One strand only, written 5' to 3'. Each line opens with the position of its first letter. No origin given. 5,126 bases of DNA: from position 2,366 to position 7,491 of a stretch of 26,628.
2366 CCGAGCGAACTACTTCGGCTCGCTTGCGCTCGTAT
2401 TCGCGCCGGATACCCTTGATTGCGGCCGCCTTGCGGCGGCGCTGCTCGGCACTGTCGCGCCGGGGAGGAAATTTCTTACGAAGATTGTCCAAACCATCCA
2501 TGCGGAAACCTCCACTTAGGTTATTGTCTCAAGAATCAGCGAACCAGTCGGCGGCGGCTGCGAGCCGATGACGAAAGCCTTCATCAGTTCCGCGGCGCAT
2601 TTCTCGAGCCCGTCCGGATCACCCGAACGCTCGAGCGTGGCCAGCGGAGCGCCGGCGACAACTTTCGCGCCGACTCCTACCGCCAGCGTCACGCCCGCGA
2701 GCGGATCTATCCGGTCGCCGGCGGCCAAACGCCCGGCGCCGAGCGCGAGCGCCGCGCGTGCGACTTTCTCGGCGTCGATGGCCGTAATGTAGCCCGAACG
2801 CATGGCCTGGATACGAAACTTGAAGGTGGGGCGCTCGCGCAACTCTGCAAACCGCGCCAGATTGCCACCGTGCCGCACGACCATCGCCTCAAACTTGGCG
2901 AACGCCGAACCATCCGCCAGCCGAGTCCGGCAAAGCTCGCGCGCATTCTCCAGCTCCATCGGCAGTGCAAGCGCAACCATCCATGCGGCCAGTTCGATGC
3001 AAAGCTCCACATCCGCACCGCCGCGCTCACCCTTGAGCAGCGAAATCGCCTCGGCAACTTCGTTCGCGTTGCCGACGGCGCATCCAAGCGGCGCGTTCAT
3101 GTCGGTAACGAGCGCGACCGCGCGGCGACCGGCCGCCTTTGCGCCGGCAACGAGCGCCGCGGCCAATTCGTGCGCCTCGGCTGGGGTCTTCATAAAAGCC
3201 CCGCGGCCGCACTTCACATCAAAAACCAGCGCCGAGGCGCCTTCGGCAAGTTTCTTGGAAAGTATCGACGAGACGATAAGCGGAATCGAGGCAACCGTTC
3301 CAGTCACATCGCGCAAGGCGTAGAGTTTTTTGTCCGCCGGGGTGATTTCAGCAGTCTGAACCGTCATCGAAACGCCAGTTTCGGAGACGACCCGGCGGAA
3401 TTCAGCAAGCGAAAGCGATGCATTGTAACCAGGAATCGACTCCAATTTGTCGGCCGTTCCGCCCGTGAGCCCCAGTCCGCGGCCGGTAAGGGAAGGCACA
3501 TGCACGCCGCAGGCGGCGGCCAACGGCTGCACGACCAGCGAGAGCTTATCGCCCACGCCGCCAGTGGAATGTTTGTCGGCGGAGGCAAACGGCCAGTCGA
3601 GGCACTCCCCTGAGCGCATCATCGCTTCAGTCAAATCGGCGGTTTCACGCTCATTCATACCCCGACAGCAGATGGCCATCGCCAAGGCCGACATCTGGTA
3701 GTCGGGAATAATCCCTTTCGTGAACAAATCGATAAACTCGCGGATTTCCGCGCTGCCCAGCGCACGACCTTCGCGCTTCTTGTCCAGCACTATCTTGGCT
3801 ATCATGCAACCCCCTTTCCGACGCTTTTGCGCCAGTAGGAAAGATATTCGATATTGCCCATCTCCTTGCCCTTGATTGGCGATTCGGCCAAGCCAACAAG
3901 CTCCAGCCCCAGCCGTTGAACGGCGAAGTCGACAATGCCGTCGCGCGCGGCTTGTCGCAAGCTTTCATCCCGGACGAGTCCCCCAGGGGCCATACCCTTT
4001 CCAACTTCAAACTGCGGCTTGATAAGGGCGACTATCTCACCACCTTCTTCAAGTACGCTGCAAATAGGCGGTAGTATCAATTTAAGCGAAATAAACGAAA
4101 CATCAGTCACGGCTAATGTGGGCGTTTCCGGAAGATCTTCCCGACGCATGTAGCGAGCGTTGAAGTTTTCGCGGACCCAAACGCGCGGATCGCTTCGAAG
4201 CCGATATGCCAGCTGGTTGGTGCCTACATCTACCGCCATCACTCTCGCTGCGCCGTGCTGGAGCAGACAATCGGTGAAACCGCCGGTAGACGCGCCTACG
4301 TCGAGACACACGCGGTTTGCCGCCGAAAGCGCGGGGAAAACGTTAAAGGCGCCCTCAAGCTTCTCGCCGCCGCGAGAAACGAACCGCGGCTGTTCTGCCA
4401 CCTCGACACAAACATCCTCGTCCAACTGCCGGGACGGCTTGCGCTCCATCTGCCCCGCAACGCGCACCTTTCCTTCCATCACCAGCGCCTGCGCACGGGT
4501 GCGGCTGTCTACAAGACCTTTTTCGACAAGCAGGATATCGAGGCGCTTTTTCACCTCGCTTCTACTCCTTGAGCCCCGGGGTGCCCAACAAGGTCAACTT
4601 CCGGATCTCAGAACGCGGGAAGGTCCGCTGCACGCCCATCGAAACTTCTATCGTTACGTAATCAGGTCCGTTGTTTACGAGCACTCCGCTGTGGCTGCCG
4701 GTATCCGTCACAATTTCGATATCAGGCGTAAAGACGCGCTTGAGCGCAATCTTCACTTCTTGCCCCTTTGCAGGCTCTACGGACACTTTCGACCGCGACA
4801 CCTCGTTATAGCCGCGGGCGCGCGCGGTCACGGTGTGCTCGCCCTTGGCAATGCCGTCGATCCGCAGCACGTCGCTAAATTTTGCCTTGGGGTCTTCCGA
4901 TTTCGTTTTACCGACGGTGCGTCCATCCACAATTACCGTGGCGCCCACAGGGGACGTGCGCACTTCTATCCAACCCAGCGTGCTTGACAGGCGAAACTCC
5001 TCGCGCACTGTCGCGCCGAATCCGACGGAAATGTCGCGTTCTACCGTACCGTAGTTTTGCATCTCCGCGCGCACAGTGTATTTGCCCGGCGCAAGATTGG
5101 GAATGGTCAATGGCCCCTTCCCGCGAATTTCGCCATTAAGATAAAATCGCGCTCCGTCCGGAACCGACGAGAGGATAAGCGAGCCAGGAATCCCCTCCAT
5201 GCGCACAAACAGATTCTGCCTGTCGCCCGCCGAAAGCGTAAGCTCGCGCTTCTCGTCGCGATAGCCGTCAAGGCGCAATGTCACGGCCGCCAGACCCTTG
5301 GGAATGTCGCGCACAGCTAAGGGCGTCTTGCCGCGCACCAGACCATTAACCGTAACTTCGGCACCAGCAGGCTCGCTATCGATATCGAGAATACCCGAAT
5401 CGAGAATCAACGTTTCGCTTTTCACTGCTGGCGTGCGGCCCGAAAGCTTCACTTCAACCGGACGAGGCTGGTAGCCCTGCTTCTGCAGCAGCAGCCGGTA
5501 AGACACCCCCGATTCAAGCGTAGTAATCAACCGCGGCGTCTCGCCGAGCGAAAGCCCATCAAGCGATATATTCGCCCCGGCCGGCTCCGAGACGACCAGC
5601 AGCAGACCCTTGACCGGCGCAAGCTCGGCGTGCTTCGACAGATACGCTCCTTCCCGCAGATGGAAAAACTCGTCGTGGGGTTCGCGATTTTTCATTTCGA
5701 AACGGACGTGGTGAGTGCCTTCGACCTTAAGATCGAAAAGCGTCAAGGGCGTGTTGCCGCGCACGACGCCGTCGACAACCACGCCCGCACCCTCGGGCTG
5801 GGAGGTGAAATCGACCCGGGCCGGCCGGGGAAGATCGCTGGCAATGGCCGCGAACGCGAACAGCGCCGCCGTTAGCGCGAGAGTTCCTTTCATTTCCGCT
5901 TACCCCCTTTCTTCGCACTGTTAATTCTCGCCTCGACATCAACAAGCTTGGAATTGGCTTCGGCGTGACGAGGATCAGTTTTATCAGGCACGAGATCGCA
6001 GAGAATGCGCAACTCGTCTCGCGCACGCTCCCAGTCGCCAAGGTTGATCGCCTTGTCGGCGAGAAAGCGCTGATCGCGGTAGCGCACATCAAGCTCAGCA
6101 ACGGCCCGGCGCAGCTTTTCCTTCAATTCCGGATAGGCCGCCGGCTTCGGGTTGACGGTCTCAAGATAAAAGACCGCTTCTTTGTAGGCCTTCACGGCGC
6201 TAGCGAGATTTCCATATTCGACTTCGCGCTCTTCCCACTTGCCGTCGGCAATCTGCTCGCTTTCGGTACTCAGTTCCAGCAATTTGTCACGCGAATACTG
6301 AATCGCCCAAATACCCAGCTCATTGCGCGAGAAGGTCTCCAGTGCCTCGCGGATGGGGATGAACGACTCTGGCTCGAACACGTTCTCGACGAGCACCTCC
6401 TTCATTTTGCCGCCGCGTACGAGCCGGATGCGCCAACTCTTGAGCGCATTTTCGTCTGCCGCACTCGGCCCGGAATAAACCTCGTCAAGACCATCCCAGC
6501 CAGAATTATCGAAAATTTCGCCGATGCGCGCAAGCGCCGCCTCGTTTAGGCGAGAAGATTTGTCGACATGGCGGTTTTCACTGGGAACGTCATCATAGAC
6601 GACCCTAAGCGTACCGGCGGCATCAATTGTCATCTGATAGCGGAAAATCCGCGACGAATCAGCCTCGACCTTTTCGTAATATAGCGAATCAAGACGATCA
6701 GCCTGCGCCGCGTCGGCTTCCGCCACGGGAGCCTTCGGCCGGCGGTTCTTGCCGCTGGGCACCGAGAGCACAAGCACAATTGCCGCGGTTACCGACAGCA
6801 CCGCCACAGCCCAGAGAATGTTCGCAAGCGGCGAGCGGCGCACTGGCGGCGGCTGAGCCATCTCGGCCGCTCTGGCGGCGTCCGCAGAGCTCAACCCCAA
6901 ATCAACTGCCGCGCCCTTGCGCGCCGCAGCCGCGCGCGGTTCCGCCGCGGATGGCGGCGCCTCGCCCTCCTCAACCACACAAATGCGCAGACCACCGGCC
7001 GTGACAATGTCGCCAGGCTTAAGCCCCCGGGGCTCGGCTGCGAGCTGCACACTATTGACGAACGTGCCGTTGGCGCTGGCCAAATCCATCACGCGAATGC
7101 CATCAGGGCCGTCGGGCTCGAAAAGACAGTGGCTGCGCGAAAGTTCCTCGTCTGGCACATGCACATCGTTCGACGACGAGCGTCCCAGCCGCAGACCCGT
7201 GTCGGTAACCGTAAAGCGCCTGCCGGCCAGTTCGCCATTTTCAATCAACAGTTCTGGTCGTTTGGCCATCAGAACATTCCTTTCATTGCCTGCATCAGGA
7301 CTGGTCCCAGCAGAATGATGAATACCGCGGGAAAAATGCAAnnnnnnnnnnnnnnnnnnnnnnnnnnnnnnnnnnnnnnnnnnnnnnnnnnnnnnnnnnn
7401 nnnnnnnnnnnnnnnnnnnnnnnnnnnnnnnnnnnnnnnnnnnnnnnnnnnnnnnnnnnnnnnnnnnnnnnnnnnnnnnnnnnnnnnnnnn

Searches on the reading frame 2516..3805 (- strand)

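Call 11: search_protein_families(library=pfam, proteins=[window:2516-3805:-], max_evalue=0.001)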
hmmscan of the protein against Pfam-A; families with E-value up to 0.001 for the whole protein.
window:2516-3805:- (429 aa): 3 families
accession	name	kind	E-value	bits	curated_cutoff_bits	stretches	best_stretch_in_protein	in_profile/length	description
PF00591.27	Glycos_transf_3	-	4.7e-35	121.9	27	1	76-301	5-252/253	Glycosyl transferase family, a/b domain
PF02885.22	Glycos_trans_3N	-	4.9e-19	68.3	26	1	6-66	3-63/63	Glycosyl transferase family, helical bundle domain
PF07831.19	PYNP_C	-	3.9e-13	49.3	27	1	339-411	1-72/75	Pyrimidine nucleoside phosphorylase C-terminal domain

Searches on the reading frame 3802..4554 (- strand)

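Call 11: search_protein_families(library=pfam, proteins=[window:3802-4554:-], max_evalue=0.001)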
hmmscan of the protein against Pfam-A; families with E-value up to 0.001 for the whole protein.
window:3802-4554:- (250 aa): 2 families
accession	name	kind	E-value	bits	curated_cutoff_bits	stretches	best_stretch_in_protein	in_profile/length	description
PF01728.25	FtsJ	-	2e-35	122.8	24.1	1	58-239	1-177/181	FtsJ-like methyltransferase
PF01479.30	S4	-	2.5e-10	40.4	22.8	1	4-46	2-44/48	S4 domain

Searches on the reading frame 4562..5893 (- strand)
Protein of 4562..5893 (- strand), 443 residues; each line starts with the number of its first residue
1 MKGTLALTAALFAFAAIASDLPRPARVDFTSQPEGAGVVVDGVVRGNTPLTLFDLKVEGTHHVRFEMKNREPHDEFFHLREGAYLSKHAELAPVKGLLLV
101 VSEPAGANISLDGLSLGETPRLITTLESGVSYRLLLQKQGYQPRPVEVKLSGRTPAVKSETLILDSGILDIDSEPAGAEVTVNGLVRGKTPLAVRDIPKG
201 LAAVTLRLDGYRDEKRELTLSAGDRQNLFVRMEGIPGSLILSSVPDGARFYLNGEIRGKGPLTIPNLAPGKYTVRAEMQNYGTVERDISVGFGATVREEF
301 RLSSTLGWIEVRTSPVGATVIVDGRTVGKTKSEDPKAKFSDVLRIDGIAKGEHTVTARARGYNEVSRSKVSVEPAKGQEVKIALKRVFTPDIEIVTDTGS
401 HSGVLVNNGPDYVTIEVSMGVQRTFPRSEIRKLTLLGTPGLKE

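Call 11: search_protein_families(library=pfam, proteins=[window:4562-5893:-], max_evalue=0.001)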
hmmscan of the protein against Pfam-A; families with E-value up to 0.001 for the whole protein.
window:4562-5893:- (443 aa): 4 families
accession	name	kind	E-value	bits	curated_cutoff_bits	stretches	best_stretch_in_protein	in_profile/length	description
PF08308.17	PEGA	-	4.3e-55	184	20.8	5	167-233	2-68/71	PEGA domain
PF13620.12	CarboxypepD_reg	-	9.1e-15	55.2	32.3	2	344-385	41-82/82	Carboxypeptidase regulatory-like domain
PF13715.12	CarbopepD_reg_2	-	8.7e-05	22.9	32.2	0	260-303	34-77/88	CarboxypepD_reg-like domain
PF12985.13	DUF3869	-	0.00067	20.3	24.5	0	344-378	42-75/85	Domain of unknown function (DUF3869)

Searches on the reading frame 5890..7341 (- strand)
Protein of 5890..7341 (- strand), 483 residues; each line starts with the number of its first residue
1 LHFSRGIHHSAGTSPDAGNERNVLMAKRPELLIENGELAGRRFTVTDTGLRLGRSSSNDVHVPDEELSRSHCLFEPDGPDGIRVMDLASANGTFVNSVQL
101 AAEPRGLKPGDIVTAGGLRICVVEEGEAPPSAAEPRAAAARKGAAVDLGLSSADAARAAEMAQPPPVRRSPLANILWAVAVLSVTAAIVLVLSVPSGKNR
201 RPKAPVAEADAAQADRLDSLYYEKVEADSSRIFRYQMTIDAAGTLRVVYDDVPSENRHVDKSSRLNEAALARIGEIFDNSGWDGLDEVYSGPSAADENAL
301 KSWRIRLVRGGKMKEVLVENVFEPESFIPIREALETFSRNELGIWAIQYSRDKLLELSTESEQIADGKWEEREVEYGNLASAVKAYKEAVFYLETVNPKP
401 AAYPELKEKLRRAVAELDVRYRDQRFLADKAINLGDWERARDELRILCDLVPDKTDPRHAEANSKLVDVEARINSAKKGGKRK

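Call 11: search_protein_families(library=pfam, proteins=[window:5890-7341:-], max_evalue=0.001)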
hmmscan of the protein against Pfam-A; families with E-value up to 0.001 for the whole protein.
window:5890-7341:- (483 aa): 2 families
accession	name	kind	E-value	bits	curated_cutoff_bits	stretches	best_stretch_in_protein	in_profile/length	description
PF00498.31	FHA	-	7.4e-15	55.6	20.7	1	51-116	2-67/67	FHA domain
PF16697.10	Yop-YscD_cpl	-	1.9e-11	44.5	33.2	1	35-125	4-93/94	Inner membrane component of T3SS, cytoplasmic domain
